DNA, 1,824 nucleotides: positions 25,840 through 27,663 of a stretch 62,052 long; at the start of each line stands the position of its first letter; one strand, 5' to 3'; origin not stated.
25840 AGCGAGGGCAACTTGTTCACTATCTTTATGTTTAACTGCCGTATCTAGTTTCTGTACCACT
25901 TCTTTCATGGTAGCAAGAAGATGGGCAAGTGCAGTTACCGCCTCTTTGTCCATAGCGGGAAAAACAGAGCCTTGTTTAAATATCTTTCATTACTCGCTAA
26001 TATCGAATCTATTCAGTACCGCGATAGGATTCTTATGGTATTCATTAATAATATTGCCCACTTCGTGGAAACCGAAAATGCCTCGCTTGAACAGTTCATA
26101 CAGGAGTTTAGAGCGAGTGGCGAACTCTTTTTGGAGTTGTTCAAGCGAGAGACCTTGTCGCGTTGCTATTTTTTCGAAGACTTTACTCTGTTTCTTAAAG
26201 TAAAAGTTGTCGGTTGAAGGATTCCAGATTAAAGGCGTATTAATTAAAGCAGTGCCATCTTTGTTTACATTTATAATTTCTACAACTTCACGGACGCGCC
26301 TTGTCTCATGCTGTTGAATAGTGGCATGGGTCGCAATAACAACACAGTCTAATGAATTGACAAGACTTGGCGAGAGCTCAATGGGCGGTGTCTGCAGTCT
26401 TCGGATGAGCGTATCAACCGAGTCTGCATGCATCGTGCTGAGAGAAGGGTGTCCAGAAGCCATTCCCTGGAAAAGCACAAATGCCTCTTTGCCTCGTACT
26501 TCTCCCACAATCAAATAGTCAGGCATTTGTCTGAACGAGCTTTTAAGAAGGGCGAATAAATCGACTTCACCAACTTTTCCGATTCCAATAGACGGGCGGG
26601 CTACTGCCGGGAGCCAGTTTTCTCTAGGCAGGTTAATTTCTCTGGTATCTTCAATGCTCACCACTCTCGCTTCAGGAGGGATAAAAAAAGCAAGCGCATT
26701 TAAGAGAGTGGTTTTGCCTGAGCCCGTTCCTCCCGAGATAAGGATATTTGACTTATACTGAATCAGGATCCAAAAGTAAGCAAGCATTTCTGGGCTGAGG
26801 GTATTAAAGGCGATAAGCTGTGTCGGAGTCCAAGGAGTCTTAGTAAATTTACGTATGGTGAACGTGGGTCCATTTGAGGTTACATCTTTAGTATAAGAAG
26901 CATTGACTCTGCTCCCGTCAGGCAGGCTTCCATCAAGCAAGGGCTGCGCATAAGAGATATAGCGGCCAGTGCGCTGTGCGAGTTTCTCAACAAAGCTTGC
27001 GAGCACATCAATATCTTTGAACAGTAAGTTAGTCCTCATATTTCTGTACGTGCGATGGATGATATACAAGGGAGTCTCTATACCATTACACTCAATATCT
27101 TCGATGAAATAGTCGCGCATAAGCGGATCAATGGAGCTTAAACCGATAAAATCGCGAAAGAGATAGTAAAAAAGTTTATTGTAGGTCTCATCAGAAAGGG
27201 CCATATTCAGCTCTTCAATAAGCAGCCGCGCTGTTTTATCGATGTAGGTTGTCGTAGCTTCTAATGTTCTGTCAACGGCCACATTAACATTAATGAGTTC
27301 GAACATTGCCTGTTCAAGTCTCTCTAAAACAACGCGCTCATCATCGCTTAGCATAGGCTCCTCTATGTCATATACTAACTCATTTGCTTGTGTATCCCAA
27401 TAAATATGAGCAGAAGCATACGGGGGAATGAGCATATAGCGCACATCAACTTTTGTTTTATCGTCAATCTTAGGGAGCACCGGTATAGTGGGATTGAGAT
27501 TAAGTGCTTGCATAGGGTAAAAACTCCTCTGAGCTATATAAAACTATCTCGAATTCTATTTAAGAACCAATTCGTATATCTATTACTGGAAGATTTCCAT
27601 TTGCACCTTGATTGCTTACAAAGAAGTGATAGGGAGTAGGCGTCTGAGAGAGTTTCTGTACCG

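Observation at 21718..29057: Epd/Tad-like type IV pilus locus with split platform, two pilin classes and no peptidase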

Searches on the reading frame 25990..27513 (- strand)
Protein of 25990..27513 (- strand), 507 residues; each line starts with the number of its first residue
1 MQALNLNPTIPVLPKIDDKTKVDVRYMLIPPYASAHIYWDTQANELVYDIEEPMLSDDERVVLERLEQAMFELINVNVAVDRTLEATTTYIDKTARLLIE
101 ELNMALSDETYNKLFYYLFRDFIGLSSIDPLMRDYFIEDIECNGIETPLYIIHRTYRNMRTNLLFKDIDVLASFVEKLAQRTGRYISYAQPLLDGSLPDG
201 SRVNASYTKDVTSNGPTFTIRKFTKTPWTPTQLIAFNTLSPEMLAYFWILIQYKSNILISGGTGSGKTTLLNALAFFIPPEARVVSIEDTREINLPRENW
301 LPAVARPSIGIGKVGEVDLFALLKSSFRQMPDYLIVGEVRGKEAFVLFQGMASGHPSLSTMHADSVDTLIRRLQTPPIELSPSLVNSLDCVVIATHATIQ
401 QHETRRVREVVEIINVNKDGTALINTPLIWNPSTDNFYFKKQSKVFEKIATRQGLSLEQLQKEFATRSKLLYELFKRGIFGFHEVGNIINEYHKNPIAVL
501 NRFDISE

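Call 4: search_protein_families(library=pfam, proteins=[window:25990-27513:-], max_evalue=0.1)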
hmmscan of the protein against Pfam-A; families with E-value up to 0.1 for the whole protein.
window:25990-27513:- (507 aa): 15 families
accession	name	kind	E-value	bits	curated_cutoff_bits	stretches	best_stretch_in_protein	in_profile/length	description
PF00437.27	T2SSE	-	4.6e-32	111.5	24.9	1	154-392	29-273/370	Type II/IV secretion system protein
PF13555.12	AAA_29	-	6.8e-05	23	27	1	252-282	20-50/61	P-loop containing region of AAA domain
PF13476.12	AAA_23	-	0.00022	22.3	27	1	257-276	22-41/201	AAA domain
PF00005.33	ABC_tran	-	0.0012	19.9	25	1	252-288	9-45/137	ABC transporter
PF13521.12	AAA_28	-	0.0015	19.2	27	1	257-275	2-20/164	AAA domain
PF13191.12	AAA_16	-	0.0021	19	32.6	1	255-304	25-73/167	AAA ATPase domain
PF01580.24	FtsK_SpoIIIE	-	0.004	17.1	24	1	254-274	39-59/221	FtsK/SpoIIIE family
PF20720.3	nSTAND3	-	0.0045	17.1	27.2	1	254-293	17-57/155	Novel STAND NTPase 3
PF23989.1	PilB3_C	-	0.0046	17.5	27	1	434-505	2-72/83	PilB3-like, C-terminal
PF25199.1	nSTAND_NTPase5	-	0.017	15.4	34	1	255-302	42-91/145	Novel STAND NTPase 5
PF13401.12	AAA_22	-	0.025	15.3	27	0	253-280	4-31/130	AAA domain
PF03029.23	ATP_bind_1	-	0.055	13.7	27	0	259-281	1-23/240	Conserved hypothetical ATP binding protein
PF06414.18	Zeta_toxin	-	0.073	12.9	22.3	0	256-279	18-41/199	Zeta toxin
PF12775.13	AAA_7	-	0.075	13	25.8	0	248-275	27-54/181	P-loop containing dynein motor region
PF12247.13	MKT1_N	-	0.087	13.6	27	0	112-163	14-63/90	Temperature dependent protein affecting M2 dsRNA replication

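Call 5: search_protein_families(library=ncbifam, proteins=[window:25990-27513:-], max_evalue=0.1)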
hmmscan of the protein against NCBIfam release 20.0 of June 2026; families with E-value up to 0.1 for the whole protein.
window:25990-27513:- (507 aa): 43 families (the best 25 are shown)
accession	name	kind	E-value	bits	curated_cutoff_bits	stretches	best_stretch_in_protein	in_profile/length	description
NF058587.1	archaellum_moto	equivalog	5.6e-115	385.1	550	1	35-499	42-524/527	archaellum flagellar ATPase motor FlaI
NF053672.1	bindosome_BasE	exception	2.7e-60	204.6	1000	1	27-493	44-508/512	bindosome assembly system ATPase subunit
TIGR03819.1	heli_sec_ATPase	hypoth_equivalog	5.1e-42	144.3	373.15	1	93-374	20-298/340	TadA family conjugal transfer-associated ATPase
TIGR02788.1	VirB11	equivalog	2.8e-37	128.4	249.95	2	246-373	136-262/308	P-type DNA transfer ATPase VirB11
TIGR02782.1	TrbB_P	equivalog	6.5e-37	127.4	304.55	1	173-417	56-297/303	P-type conjugative transfer ATPase TrbB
NF010469.0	PRK13894.1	subfamily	3e-32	112.3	508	1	173-416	69-310/320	conjugal transfer ATPase TrbB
NF010475.0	PRK13900.1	equivalog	1.3e-29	103.4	389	2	249-373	155-279/333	type IV secretion system ATPase VirB11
NF010407.0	PRK13833.1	subfamily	3.6e-27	95.6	499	1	187-417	78-301/323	conjugal transfer protein TrbB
NF010425.0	PRK13851.1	equivalog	8.7e-20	70.9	461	1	247-365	155-273/344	type IV secretion system protein VirB11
NF041000.1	ATPase_ComGA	equivalog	1.7e-17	63.3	300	1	255-379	129-248/267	competence type IV pilus ATPase ComGA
TIGR02525.1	plasmid_TraJ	equivalog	1.2e-13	50.8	368.3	1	257-410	152-311/372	plasmid transfer ATPase TraJ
NF007755.0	PRK10436.1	equivalog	9e-13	47.7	617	1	249-375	214-334/465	type II secretion system protein GspE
TIGR02538.1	type_IV_pilB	equivalog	2.2e-12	46.4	675.65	1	256-375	318-431/564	type IV-A pilus assembly ATPase PilB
TIGR02533.1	type_II_gspE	equivalog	6.3e-12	44.9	630.25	1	240-394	228-375/486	type II secretion system ATPase GspE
TIGR01420.1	pilT_fam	subfamily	9.1e-11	41.6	319.1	1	255-389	123-256/343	PilT/PilU family type 4a pilus ATPase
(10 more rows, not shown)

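Call 6: find_homologous_proteins(query=window:25990-27513:-, max_evalue=1e-10)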
Query window:25990-27513:- (507 aa): 7999 proteins with E <= 1e-10 among 8000 candidates; the best 120 are listed.
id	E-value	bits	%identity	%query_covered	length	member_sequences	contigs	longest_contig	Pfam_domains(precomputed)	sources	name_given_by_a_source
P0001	0.0e+0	1140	100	100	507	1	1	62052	PF00437.27,PF27713.1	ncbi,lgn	-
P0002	4.5e-290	980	83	100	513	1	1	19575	PF00437.27,PF27713.1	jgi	-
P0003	2.4e-288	975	82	100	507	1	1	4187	PF00437.27,PF27713.1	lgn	-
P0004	1.8e-285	965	82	100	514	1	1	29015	PF00437.27,PF27713.1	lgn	-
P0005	1.0e-283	959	80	100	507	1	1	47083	PF00437.27,PF27713.1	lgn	-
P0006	4.0e-283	957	80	100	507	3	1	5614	PF00437.27,PF27713.1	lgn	-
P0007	6.6e-283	957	80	100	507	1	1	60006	PF00437.27,PF27713.1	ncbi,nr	ncbi:MAG: type II/IV secretion system ATPase subunit [Nanoarchaeota archaeon]|nr:type II/IV secretio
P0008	6.8e-283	957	81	100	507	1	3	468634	PF00437.27,PF27713.1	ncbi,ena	ncbi:MAG: type II/IV secretion system ATPase subunit [Nanoarchaeota archaeon]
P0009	2.8e-282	955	80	100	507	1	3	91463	PF00437.27,PF27713.1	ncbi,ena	ncbi:MAG: type II/IV secretion system ATPase subunit [Nanoarchaeota archaeon]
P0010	1.7e-281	952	80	99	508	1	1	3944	PF00437.27,PF27713.1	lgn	-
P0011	3.4e-281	951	81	100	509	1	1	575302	PF00437.27,PF27713.1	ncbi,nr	ncbi:type II/IV secretion system ATPase subunit [Candidatus Pacearchaeota archaeon]|nr:type II/IV se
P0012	4.3e-280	947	80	100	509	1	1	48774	PF00437.27,PF27713.1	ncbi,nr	ncbi:type II/IV secretion system ATPase subunit [Candidatus Pacearchaeota archaeon]|nr:type II/IV se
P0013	1.8e-278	942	80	100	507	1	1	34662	PF00437.27,PF27713.1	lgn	-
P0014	2.5e-276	935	80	99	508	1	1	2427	PF00437.27,PF27713.1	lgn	-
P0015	9.7e-276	933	78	99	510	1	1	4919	PF00437.27,PF27713.1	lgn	-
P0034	4.3e-272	921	76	99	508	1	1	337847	PF00437.27,PF27713.1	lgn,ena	-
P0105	4.4e-266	901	76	99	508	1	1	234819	PF00437.27,PF27713.1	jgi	jgi:flagellar protein FlaI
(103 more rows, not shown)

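Call 7: find_encoding_contigs(protein=P0011, flank=10000, max_places=2)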
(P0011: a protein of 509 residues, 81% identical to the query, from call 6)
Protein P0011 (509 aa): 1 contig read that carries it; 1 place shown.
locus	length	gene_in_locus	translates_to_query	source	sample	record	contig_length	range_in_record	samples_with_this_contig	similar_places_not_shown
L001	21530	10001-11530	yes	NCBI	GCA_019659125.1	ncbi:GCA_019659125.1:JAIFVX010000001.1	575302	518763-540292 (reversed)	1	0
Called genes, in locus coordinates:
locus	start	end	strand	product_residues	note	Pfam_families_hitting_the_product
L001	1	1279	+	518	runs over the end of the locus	PF01896:DNA_primase_S (faint)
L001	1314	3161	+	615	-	-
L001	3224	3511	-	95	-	-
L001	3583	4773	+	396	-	-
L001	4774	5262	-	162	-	PF27325:MJ0538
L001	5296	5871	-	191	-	-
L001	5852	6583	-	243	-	PF00565:SNase, PF00932:LTD (weak)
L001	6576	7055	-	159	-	PF04073:tRNA_edit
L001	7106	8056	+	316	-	PF01134:GIDA (faint), PF01266:DAO (faint), PF07992:Pyr_redox_2, PF13738:Pyr_redox_3, PF00070:Pyr_redox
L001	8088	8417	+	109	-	-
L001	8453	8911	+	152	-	-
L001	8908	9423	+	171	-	-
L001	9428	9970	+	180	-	-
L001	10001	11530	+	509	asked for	PF00437:T2SSE, PF27713:UCP018868 (weak)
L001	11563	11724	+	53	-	-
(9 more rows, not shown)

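Call 8: find_encoding_contigs(protein=P0001, flank=10000, max_places=2)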
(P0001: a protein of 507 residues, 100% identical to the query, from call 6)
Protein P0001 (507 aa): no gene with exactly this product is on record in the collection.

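Call 20: search_solved_structures(query=window:25990-27513:-, max_evalue=1e-10)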
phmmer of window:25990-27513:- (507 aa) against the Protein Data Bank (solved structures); distinct sequences matched with E-value up to 1e-10: 9.
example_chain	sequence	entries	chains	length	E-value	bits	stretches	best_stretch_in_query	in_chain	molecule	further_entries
2oap_1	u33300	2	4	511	4.2e-110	371.8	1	14-502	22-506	Type II secretion system protein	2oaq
4ii7_A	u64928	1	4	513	3.7e-80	273.1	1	88-489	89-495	FlaI ATPase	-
4ihq_A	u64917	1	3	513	2.4e-79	270.3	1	88-489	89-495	FlaI ATPase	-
8rkd_E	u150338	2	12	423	1.9e-47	165.2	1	96-419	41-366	Pilus assembly ATPase CpaF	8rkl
8rjf_A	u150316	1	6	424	1.9e-47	165.2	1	96-419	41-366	Pilus assembly ATPase CpaF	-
9e24_A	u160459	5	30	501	3e-47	164.5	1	95-419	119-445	CpaF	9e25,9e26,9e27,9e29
6bge_A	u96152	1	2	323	7.1e-20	74.2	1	186-373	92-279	VirB11-like protein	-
1g6o_A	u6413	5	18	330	7.4e-20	74.2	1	186-373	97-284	CAG-ALPHA | virB11 homolog | Cag-alfa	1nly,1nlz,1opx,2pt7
2gza_A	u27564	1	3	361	1.8e-14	56.4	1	226-374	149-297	Type IV secretion system protein VirB11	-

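Call 24: find_encoding_contigs(protein=P0008, flank=10000, max_places=1)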
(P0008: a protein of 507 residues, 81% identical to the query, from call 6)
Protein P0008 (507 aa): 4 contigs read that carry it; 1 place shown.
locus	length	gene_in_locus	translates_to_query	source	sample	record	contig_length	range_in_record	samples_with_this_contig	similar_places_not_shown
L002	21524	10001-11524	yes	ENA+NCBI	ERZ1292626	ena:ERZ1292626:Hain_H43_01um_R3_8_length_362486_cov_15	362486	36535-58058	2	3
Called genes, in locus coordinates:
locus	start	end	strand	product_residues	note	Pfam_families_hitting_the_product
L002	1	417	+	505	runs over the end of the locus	PF00391:PEP-utilizers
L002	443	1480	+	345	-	-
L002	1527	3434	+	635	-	-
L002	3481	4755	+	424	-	-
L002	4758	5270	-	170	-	PF27325:MJ0538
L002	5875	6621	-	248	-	PF00565:SNase, PF00932:LTD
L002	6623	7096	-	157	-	PF04073:tRNA_edit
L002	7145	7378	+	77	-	PF00462:Glutaredoxin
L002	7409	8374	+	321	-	PF00890:FAD_binding_2 (faint), PF01134:GIDA (faint), PF07992:Pyr_redox_2, PF13738:Pyr_redox_3, PF00070:Pyr_redox (weak)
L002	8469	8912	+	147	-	-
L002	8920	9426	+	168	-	-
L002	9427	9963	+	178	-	-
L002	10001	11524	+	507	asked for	PF00437:T2SSE, PF27713:UCP018868 (weak)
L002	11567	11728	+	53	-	-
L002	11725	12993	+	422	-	PF00482:T2SSF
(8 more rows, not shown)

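Call 25: find_encoding_contigs(protein=P0034, flank=10000, max_places=1)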
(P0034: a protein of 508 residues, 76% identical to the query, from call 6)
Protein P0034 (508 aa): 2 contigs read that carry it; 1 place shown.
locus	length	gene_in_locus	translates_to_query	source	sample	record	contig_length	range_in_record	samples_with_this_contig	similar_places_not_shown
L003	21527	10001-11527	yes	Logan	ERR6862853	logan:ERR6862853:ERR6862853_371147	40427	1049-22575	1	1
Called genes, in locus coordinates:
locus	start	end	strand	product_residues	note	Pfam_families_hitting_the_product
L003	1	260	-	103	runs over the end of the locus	-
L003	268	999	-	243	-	PF00705:PCNA_N, PF02747:PCNA_C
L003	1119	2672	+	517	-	PF01896:DNA_primase_S (weak)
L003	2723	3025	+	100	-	-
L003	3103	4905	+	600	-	-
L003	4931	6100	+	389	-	-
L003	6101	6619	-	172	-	PF27325:MJ0538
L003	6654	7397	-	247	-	PF00565:SNase, PF00932:LTD (weak)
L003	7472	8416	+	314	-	PF00890:FAD_binding_2 (faint), PF01266:DAO (faint), PF07992:Pyr_redox_2, PF13738:Pyr_redox_3, PF00070:Pyr_redox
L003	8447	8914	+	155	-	-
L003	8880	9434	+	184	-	-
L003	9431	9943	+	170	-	-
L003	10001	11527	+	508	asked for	PF00437:T2SSE, PF27713:UCP018868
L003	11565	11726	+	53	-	-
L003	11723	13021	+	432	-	PF00482:T2SSF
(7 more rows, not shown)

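Call 26: find_encoding_contigs(protein=P0105, flank=10000, max_places=1)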
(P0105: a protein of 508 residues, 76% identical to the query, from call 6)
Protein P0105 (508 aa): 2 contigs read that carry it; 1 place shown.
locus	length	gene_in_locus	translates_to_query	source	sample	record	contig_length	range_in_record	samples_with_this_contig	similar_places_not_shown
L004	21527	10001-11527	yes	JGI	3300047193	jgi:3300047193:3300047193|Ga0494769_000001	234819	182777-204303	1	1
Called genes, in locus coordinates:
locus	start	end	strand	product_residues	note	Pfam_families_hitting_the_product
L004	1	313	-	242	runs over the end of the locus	PF00705:PCNA_N, PF04005:Hus1 (faint), PF02747:PCNA_C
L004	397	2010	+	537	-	PF01896:DNA_primase_S (faint)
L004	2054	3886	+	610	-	-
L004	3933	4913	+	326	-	-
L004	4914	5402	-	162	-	PF27325:MJ0538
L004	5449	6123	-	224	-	-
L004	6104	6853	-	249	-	PF00565:SNase, PF00932:LTD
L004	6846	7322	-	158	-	PF04073:tRNA_edit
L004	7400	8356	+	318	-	PF00890:FAD_binding_2 (faint), PF01266:DAO (faint), PF07992:Pyr_redox_2, PF13738:Pyr_redox_3, PF00070:Pyr_redox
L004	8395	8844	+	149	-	-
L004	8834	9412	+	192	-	-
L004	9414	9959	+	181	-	-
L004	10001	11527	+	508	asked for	PF00437:T2SSE, PF27713:UCP018868 (weak)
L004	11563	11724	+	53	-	-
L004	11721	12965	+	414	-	PF00482:T2SSF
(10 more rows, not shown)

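Call 38: search_protein_representatives(protein=window:25990-27513:-)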
Query: 507 residues. Proteins with E-value up to 0.001 (for the whole library): 25388; up to 1e-10: 10247; up to 1e-30: 2513. The best 150 are listed.
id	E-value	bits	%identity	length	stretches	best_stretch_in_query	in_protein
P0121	6.3e-187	638.4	56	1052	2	4-290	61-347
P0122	4.6e-185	632.3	56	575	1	10-506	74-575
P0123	3.8e-183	625.9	56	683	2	6-354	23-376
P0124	2.5e-182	623.2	58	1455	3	9-290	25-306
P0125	1.4e-178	610.8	57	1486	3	4-201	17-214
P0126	1.2e-177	607.8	57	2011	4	4-219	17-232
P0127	2.8e-177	606.6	55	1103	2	219-505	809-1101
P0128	2.0e-175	600.5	54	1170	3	4-356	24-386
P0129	4.9e-174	595.9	56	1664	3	219-505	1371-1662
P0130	3.1e-169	580.0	55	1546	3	4-219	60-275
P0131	4.8e-168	576.1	55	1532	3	10-201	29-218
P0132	1.2e-167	574.8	49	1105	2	4-289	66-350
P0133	2.9e-166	570.3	53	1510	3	4-270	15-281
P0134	1.2e-163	561.6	54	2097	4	286-505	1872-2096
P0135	7.4e-162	555.7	51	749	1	11-501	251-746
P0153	1.5e-133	462.3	45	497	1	18-505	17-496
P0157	2.3e-129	448.6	44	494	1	8-492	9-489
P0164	3.5e-127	441.4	44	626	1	18-503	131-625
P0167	2.1e-123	428.9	42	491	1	18-495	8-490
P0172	4.9e-120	417.8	41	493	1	1-505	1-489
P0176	3.2e-119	415.1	44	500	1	25-501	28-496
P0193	7.3e-115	400.7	41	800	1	23-503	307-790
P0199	6.5e-114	397.6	38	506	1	4-500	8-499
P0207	6.6e-112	391.0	39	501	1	4-507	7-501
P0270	6.5e-103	361.3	37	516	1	29-500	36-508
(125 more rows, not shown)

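Call 39: list_cluster_members(proteins=[P0153, P0157, P0167, P0172, P0176, P0199, P0207, P0270, P0164, P0193])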
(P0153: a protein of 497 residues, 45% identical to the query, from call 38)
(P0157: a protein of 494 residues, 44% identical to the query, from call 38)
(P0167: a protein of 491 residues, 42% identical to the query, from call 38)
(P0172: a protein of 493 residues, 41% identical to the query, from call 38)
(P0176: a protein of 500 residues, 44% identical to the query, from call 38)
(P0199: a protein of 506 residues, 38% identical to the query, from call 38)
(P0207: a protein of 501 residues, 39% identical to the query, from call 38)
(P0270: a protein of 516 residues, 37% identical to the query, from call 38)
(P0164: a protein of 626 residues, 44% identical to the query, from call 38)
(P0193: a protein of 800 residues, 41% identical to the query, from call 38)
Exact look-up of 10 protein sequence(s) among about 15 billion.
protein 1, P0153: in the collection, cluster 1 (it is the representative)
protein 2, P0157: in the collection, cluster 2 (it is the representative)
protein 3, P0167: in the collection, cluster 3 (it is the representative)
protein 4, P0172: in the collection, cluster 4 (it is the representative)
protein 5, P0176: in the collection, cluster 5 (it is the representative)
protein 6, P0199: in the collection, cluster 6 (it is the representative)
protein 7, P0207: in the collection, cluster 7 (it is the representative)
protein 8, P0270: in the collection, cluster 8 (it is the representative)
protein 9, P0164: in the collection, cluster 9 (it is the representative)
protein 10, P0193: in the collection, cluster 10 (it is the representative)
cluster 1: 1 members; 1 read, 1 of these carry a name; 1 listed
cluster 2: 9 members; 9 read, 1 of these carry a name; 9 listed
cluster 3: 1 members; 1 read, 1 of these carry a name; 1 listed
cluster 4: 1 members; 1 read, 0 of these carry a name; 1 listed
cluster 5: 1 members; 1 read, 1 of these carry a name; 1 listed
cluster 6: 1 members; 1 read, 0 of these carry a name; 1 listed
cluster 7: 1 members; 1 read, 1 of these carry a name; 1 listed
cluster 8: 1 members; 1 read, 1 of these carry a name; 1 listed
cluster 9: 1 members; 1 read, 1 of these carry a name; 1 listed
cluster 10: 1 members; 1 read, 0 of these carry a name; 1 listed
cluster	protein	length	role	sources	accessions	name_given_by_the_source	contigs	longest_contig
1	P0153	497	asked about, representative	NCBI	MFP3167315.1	MAG: type II/IV secretion system ATPase subunit [Candidatus Nanopusillus sp.]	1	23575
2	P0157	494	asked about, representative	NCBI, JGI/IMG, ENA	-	-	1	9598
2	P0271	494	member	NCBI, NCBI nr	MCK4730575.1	MAG: type II/IV secretion system ATPase subunit [Candidatus Aenigmarchaeota archaeon] | type II/IV secretion system ATPase subunit [Candidatus Aenigmarchaeota archaeon]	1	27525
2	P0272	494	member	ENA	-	-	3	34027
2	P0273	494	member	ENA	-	-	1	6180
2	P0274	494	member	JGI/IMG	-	-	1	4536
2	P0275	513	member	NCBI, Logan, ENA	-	-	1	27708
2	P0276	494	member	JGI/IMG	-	-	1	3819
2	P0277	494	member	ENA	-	-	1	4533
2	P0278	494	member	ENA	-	-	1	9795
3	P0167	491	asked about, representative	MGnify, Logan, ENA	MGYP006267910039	CR=1 FL=1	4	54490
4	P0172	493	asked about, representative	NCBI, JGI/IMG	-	-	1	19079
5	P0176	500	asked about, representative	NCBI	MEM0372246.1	MAG: type II/IV secretion system ATPase subunit [archaeon]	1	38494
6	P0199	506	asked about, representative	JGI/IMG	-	-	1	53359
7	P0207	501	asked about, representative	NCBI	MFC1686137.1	ATPase, T2SS/T4P/T4SS family [Nanoarchaeota archaeon]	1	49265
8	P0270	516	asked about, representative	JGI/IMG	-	flagellar protein FlaI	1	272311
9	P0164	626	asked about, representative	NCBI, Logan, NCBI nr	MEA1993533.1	MAG: type II/IV secretion system ATPase subunit [Euryarchaeota archaeon] | type II/IV secretion system ATPase subunit [Euryarchaeota archaeon]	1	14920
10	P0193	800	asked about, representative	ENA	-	-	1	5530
